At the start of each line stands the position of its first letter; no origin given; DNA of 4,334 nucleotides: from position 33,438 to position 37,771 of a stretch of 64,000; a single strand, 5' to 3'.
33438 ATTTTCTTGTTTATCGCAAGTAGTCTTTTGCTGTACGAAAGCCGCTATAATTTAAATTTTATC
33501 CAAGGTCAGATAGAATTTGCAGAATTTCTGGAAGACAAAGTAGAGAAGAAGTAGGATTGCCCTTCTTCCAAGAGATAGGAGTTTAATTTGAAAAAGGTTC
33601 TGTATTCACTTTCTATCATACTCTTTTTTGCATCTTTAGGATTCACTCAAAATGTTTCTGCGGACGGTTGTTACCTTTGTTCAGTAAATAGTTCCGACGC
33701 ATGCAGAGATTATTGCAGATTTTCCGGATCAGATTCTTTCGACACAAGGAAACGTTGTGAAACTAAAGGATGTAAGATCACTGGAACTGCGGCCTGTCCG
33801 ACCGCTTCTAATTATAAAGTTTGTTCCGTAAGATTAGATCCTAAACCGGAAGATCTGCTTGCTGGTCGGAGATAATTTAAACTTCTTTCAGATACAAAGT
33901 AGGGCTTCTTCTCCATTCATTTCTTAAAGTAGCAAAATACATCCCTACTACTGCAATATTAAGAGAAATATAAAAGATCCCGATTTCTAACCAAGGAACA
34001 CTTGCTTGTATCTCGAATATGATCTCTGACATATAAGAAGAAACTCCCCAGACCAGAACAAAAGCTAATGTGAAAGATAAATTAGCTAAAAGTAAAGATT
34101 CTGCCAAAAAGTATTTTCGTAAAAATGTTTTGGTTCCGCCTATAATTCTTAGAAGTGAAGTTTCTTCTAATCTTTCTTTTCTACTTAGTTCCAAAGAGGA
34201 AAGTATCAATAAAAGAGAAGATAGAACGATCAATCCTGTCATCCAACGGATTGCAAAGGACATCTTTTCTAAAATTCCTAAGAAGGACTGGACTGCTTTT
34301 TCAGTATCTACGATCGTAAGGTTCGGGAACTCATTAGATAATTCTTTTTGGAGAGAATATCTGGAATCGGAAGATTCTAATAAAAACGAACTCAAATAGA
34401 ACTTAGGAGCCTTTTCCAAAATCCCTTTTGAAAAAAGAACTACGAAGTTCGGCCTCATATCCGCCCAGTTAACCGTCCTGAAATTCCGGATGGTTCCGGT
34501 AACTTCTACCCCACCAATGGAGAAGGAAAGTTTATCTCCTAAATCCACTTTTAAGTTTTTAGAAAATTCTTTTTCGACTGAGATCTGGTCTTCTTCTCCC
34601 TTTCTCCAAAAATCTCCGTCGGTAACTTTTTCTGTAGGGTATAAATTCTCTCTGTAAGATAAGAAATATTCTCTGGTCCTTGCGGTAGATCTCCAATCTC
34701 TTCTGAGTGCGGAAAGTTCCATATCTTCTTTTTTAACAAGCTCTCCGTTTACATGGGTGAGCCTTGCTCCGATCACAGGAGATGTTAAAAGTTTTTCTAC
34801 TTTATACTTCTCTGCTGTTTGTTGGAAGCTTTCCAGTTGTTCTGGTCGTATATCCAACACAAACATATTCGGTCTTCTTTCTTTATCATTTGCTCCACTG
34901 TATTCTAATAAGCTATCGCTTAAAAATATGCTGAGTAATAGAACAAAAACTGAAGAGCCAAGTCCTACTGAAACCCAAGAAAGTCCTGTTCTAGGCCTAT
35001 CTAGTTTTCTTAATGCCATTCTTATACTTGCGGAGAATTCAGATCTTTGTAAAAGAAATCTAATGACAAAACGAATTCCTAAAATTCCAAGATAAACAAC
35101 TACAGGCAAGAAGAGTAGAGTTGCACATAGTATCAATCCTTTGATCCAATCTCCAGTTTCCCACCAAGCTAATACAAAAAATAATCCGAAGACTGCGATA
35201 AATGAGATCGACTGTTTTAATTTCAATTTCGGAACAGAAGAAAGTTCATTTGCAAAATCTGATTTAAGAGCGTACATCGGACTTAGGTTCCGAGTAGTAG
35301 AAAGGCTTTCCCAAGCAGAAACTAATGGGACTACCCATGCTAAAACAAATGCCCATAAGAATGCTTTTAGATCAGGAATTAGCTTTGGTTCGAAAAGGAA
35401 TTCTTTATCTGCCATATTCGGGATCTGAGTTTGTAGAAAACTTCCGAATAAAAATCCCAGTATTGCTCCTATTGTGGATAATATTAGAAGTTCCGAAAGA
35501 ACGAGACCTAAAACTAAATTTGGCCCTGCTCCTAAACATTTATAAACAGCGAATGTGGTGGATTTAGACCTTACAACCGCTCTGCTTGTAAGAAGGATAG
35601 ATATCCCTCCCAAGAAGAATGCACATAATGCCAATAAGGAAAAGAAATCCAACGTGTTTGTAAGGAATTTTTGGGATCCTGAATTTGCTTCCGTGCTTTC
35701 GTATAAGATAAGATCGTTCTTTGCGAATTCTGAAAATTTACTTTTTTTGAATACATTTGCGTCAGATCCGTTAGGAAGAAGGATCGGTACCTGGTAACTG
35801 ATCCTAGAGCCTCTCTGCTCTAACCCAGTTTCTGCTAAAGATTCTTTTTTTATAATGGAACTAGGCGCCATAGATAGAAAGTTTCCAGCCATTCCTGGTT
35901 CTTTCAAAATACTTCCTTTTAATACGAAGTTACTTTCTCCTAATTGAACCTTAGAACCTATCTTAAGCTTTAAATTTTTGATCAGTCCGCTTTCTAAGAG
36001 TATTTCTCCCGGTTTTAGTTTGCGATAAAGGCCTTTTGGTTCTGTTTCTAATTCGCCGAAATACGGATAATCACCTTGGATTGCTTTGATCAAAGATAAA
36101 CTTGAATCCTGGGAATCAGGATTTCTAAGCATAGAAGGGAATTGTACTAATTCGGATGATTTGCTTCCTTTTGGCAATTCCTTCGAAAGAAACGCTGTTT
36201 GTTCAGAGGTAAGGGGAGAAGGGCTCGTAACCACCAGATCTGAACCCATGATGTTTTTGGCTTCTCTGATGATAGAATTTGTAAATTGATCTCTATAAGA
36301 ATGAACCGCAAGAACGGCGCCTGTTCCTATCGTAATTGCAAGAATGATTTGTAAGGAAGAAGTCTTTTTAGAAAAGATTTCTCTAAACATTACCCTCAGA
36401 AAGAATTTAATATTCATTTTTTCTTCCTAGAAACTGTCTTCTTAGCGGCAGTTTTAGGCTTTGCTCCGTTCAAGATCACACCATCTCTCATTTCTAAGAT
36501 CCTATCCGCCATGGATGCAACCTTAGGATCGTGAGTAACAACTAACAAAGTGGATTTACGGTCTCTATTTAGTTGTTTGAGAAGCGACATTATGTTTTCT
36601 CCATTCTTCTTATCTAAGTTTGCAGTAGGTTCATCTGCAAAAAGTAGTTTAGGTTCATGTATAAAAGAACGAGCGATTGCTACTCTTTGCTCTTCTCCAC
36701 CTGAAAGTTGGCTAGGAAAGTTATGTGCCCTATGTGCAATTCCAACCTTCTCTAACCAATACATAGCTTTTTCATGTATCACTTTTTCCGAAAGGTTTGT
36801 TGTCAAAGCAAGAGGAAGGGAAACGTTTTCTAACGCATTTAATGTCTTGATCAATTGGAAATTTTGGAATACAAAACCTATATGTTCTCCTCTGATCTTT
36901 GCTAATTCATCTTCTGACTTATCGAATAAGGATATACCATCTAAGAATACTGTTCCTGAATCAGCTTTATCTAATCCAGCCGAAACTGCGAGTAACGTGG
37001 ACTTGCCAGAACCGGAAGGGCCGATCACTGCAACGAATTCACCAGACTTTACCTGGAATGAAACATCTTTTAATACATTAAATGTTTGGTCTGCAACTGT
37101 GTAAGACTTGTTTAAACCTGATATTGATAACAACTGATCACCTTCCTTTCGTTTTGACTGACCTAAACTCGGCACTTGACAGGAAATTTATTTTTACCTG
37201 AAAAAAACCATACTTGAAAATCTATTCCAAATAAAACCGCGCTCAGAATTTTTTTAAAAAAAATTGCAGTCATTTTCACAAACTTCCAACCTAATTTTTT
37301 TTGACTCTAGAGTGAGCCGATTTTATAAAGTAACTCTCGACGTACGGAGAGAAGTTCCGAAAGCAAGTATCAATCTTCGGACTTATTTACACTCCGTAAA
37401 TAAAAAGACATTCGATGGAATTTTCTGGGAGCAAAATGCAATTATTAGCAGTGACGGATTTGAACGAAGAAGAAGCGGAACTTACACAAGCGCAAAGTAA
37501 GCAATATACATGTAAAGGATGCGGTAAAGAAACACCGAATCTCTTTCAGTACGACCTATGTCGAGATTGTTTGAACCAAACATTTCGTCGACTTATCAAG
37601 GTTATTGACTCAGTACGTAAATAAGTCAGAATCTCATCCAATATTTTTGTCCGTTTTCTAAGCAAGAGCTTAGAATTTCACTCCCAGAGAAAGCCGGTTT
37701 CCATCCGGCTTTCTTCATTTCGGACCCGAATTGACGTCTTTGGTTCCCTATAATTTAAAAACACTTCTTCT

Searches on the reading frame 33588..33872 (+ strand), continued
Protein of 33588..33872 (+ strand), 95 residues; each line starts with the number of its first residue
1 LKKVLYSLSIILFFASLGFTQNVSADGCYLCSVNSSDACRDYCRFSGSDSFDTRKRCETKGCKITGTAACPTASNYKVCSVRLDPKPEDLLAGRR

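Call 100: find_encoding_contigs(protein=P0236, flank=8000, max_places=2)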
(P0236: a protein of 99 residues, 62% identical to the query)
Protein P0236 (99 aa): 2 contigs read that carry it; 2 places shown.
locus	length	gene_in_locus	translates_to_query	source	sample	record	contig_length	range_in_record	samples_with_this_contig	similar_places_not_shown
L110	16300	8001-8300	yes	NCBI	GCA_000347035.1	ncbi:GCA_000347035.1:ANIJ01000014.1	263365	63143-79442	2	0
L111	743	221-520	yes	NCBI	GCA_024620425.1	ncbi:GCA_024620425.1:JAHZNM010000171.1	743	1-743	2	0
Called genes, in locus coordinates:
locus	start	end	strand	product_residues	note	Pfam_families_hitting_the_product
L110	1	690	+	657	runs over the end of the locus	-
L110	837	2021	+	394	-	PF01757:Acyl_transf_3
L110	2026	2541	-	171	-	PF13302:Acetyltransf_3, PF00583:Acetyltransf_1, PF13523:Acetyltransf_8, PF13508:Acetyltransf_7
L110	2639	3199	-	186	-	PF18967:PycTM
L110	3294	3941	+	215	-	-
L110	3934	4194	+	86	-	PF26485:DUF8156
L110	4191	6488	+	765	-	PF00136:DNA_pol_B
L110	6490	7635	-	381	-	PF07614:DUF1577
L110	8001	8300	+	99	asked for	-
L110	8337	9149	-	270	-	-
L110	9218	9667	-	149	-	-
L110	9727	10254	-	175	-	-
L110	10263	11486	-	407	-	-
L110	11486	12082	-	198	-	PF00034:Cytochrom_C (weak), PF13442:Cytochrome_CBB3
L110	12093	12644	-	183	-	PF11821:ActD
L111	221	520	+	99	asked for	-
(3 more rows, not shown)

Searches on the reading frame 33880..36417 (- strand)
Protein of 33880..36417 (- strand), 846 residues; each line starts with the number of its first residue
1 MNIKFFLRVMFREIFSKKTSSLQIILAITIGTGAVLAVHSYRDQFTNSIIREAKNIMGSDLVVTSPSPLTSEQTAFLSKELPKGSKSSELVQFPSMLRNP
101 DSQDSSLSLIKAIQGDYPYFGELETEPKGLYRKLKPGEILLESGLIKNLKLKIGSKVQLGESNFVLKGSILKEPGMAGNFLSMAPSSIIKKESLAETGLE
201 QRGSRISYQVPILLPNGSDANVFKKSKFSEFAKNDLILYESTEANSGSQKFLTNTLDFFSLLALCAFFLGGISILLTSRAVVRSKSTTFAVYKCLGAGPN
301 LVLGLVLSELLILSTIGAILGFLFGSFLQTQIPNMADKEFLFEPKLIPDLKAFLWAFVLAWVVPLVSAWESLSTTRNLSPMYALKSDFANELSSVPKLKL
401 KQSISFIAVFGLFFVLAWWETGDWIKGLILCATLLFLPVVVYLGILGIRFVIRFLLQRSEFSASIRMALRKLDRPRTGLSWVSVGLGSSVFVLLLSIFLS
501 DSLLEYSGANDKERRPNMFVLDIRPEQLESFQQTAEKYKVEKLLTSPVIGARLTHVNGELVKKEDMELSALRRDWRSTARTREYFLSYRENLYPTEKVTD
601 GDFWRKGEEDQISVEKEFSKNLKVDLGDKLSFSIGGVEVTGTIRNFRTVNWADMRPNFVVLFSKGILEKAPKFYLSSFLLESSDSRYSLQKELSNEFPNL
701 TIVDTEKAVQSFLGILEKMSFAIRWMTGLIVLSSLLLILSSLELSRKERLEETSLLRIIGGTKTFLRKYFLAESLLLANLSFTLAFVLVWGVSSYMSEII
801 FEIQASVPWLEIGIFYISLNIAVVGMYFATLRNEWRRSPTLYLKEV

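Call 3: search_protein_families(library=pfam, proteins=[window:33880-36417:-], max_evalue=0.1)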
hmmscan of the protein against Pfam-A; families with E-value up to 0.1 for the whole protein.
window:33880-36417:- (846 aa): 2 families
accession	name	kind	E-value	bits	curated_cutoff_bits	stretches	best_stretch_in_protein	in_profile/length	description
PF02687.27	FtsX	-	5.6e-20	72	25.5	2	261-380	2-120/120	FtsX-like permease C-terminal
PF12704.14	MacB_PCD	-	1.6e-07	32.3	27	1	24-185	4-172/207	MacB-like periplasmic core domain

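Call 4: search_protein_families(library=ncbifam, proteins=[window:33880-36417:-], max_evalue=0.1)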
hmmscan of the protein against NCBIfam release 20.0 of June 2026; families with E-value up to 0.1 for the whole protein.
window:33880-36417:- (846 aa): 9 families
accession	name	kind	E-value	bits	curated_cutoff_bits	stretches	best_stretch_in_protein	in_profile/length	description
NF041854.1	ABC_perm_YbbP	equivalog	1.3e-86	291.2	999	1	8-782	4-746/806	putative ABC transporter permease subunit YbbP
NF038346.1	FtsX_actino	exception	1.4e-11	44.3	250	1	687-831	146-296/308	permease-like cell division protein FtsX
TIGR03434.1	ADOP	subfamily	3.8e-08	31.9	622.3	1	272-388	289-403/803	ADOP family duplicated permease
TIGR00439.2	FtsX_Gneg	equivalog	3.9e-06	26.3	255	1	706-803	153-250/292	permease-like cell division protein FtsX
TIGR01185.1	devC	equivalog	6.6e-06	25.3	290.35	1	223-331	238-333/380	ABC transporter permease DevC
TIGR02212.1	lolCE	equivalog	7.4e-06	25.1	362.45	0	688-800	234-346/411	lipoprotein-releasing ABC transporter permease subunit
NF038347.1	FtsX_Gpos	exception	0.0014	18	225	1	705-819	153-271/296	permease-like cell division protein FtsX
NF008357.0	PRK11146.1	exception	0.021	13.7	439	0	274-335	287-348/414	lipoprotein-releasing ABC transporter permease subunit LolE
TIGR02213.1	lolE_release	exception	0.026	13.4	540.35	0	733-789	279-335/411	lipoprotein-releasing ABC transporter permease subunit LolE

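Call 11: find_related_loci(query=window:33880-36417:-, collection=genome_contigs, flank=7000)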
Query window:33880-36417:- (846 aa) in genome_contigs; peptide patterns used: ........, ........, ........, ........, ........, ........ (x = any residue, [..] = any of these).
115 stretches matched a pattern; 18 encode a relative of the query (tblastn E <= 1e-3); 16 distinct loci.
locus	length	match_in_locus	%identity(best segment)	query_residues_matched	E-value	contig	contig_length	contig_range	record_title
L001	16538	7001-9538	98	1-846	0e+0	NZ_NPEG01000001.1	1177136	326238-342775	Leptospira haakeii strain ATI7-C-A4 contig_1, whole genome shotgun sequence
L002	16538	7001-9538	70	1-846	0e+0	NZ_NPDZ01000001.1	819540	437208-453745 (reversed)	Leptospira perolatii strain FH1-B-B1 contig_1, whole genome shotgun sequence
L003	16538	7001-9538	80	1-846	0e+0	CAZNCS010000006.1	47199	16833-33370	MAG TPA_asm: uncultured Leptospira sp. isolate SRP193066_co2_31 genome assembly, contig: NODE_286_length_47199_cov_5.579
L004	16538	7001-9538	91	1-846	0e+0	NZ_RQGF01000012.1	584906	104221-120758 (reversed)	Leptospira sarikeiensis strain 201702455 contig_0002, whole genome shotgun sequence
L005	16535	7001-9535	59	1-846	0e+0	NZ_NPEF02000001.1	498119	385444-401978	Leptospira ellisii strain ATI7-C-A5 contig_0001, whole genome shotgun sequence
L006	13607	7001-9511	60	7-844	0e+0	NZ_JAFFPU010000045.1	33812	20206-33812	Leptospira ainlahdjerensis strain 201903070 contig_0038, whole genome shotgun sequence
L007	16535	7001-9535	57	1-846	0e+0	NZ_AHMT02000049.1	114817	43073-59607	Leptospira alexanderi serovar Manhao 3 str. L 60 ctg1134731470686, whole genome shotgun sequence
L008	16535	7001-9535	58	1-846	0e+0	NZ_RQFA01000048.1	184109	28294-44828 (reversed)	Leptospira gomenensis strain 201800299 contig_0012, whole genome shotgun sequence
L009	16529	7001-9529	57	1-844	0e+0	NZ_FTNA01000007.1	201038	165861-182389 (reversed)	Leptospira interrogans strain ATCC 43642, whole genome shotgun sequence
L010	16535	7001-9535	57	1-846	0e+0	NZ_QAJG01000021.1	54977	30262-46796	Leptospira borgpetersenii serovar Javanica strain DSM 21538 Ga0180982_121, whole genome shotgun sequence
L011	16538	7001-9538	96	1-846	0e+0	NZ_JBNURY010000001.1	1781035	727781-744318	Leptospira sp. SA-E8 NODE_1_length_1781035_cov_34.171681_pilon, whole genome shotgun sequence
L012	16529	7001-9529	59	1-844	0e+0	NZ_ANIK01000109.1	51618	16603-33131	Leptospira alstonii serovar Sichuan str. 79601 ctg7180000004736, whole genome shotgun sequence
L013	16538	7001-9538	71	1-846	0e+0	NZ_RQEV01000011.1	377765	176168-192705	Leptospira fluminis strain SCS5 contig_0003, whole genome shotgun sequence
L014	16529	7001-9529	59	1-844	0e+0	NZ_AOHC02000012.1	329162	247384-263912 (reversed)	Leptospira weilii serovar Ranarum str. ICFT ctg7180000034534, whole genome shotgun sequence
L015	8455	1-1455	58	362-846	2e-159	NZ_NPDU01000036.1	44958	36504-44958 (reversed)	Leptospira adleri strain FH2-B-D1 contig_36, whole genome shotgun sequence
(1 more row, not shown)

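Call 56: search_solved_structures(query=window:33880-36417:-, max_evalue=0.001)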
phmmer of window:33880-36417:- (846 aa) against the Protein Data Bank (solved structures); distinct sequences matched with E-value up to 0.001: 1.
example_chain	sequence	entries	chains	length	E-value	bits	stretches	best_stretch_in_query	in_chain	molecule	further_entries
9ge6_A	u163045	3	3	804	1.2e-55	192.2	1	19-791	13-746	Uncharacterized ABC transporter permease YbbP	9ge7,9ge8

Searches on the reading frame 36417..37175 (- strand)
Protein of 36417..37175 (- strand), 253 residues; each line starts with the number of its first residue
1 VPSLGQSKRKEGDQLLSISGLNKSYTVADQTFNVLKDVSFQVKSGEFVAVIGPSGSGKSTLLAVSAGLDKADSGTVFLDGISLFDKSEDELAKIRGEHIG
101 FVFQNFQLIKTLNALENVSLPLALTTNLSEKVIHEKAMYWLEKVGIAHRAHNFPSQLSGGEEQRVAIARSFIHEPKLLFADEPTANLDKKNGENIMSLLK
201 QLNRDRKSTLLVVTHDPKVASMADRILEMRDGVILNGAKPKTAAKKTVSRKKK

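Call 3: search_protein_families(library=pfam, proteins=[window:36417-37175:-], max_evalue=0.1)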
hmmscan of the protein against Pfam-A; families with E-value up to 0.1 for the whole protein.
window:36417-37175:- (253 aa): 17 families
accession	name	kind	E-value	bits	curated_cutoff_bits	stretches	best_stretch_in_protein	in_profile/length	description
PF00005.33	ABC_tran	-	1.6e-33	116.7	25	1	35-185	1-137/137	ABC transporter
PF02463.25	SMC_N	-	4.3e-09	36.6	40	1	149-229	135-211/220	RecF/RecN/SMC N terminal domain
PF13304.12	AAA_21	-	1.3e-07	32.4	27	2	166-219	250-302/304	AAA domain, putative AbiEii toxin, Type IV TA system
PF13555.12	AAA_29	-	3.1e-05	24.1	27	1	31-66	11-44/61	P-loop containing region of AAA domain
PF25199.1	nSTAND_NTPase5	-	0.00034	20.9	34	1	43-109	39-108/145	Novel STAND NTPase 5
PF20703.3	nSTAND1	-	0.00044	20.4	27.1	1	37-68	25-54/379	Novel STAND NTPase 1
PF13191.12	AAA_16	-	0.0011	20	32.6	1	42-133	19-103/167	AAA ATPase domain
PF13401.12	AAA_22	-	0.0087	16.8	27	1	45-77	5-38/130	AAA domain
PF03193.22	RsgA_GTPase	-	0.012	15.8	30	1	26-63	88-124/174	RsgA GTPase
PF09818.15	ABC_ATPase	-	0.018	14.5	23.2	0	177-233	190-250/283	P-loop domain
PF13481.12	AAA_25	-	0.024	14.7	27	0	44-63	32-51/195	AAA domain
PF02562.22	PhoH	-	0.027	14.4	27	1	41-75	15-48/205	PhoH-like protein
PF02534.20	T4SS-DNA_transf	-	0.037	13.3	20.1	1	26-79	26-77/468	Type IV secretory system Conjugative DNA transfer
PF13476.12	AAA_23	-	0.046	14.8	27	0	31-62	14-36/201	AAA domain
PF19993.5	DO-GTPase2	-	0.058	13.5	27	0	47-64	2-19/226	Double-GTPase 2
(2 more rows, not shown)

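Call 4: search_protein_families(library=ncbifam, proteins=[window:36417-37175:-], max_evalue=0.1)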
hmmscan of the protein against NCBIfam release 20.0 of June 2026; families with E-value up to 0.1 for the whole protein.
window:36417-37175:- (253 aa): 207 families (the best 25 are shown)
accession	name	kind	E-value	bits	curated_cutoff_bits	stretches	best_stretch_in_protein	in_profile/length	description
TIGR02211.1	LolD_lipo_ex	equivalog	3.7e-71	239.1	307.75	1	15-234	1-219/221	lipoprotein-releasing ABC transporter ATP-binding protein LolD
NF007879.0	PRK10584.1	equivalog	8.9e-69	231.7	336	1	14-234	5-224/228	putative ABC transporter ATP-binding protein YbbA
TIGR02982.1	heterocyst_DevA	subfamily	1.5e-64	217.6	295.8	1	16-234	2-219/220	ABC exporter ATP-binding subunit, DevA family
NF007826.0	PRK10535.1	equivalog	4e-64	217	966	1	15-246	4-233/648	macrolide ABC transporter ATP-binding protein/permease MacB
NF008639.0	PRK11629.1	equivalog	2.2e-63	213.8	360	1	14-234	5-224/234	lipoprotein-releasing ABC transporter ATP-binding protein LolD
TIGR03608.1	L_ocin_972_ABC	subfamily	7.7e-60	201.9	254.85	1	31-229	10-206/206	putative bacteriocin export ABC transporter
NF038007.1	ABC_ATP_DarD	equivalog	2.1e-57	194.1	375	1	16-233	2-217/218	darobactin export ABC transporter ATP-binding protein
TIGR02673.1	FtsE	equivalog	2.4e-57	194.1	264.85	1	21-232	7-213/214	cell division ATP-binding protein FtsE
TIGR02315.1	ABC_phnC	equivalog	1.2e-54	185.3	266.1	1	16-248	2-238/243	phosphonate ABC transporter ATP-binding protein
TIGR03265.1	PhnT2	equivalog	2.7e-50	171.6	457.7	1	14-242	3-221/353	putative 2-aminoethylphosphonate ABC transporter ATP-binding protein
NF007027.0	PRK09493.1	equivalog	2.4e-48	164.6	379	1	31-250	13-230/240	glutamine ABC transporter ATP-binding protein GlnQ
NF040933.2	ABC_arch_GlcV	equivalog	2.1e-47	161.7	450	1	17-242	4-228/357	glucose ABC transporter ATP-binding protein GlcV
TIGR02314.1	ABC_MetN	equivalog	2.2e-47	161.7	499.7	1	17-225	3-210/343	methionine ABC transporter ATP-binding protein MetN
TIGR00968.1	3a0106s01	subfamily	3.4e-47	161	342.75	1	31-239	12-214/237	sulfate ABC transporter ATP-binding protein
NF006987.0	PRK09452.1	equivalog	6.6e-46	156.7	482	1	8-242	10-234/378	spermidine/putrescine ABC transporter ATP-binding protein PotA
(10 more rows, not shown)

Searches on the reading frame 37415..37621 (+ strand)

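Call 3: search_protein_families(library=pfam, proteins=[window:37415-37621:+], max_evalue=0.1)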
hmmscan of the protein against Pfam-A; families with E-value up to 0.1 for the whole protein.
window:37415-37621:+ (69 aa): 5 families
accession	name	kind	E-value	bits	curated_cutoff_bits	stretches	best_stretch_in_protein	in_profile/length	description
PF24458.1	DUF7573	-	0.021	15.2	30.2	1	27-52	8-36/39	Domain of unknown function (DUF7573)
PF10977.13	DUF2797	-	0.027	14.7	25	1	24-56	5-37/227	Protein of unknown function (DUF2797)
PF08772.16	Zn_ribbon_NOB1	-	0.054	14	24.9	1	25-65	3-42/72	Nin one binding (NOB1) Zn-ribbon like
PF24463.1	DUF7577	-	0.061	13.4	28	0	32-55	4-25/27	Domain of unknown function (DUF7577)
PF00569.23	ZZ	-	0.077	13.3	21.4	0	28-55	2-37/45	Zinc finger, ZZ type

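Call 4: search_protein_families(library=ncbifam, proteins=[window:37415-37621:+], max_evalue=0.1)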
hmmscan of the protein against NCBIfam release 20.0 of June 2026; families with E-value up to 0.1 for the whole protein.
window:37415-37621:+ (69 aa): 7 families
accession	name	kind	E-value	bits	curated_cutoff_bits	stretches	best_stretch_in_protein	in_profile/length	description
NF005974.0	PRK08061.1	equivalog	0.0029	17.7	77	1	26-55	16-46/61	type Z 30S ribosomal protein S14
NF004424.0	PRK05766.1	equivalog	0.0093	15.8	54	1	28-54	14-42/54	30S ribosomal protein S14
NF047912.1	ECs_2282_CxxC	subfamily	0.018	15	37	0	24-39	21-36/60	ECs_2282 family putative zinc-binding protein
NF005370.0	PRK06911.1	equivalog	0.027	14.5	187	1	31-57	61-87/100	30S ribosomal protein S14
NF009145.0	PRK12496.1-2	equivalog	0.044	13.4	223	1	28-62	131-165/167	hypothetical protein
NF009146.0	PRK12496.1-3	equivalog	0.049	13.3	268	1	28-55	120-147/162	hypothetical protein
NF050800.1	HP0895_fam_antitoxin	equivalog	0.056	13.5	200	1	16-66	60-109/116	type II toxin-antitoxin system HP0895 family antitoxin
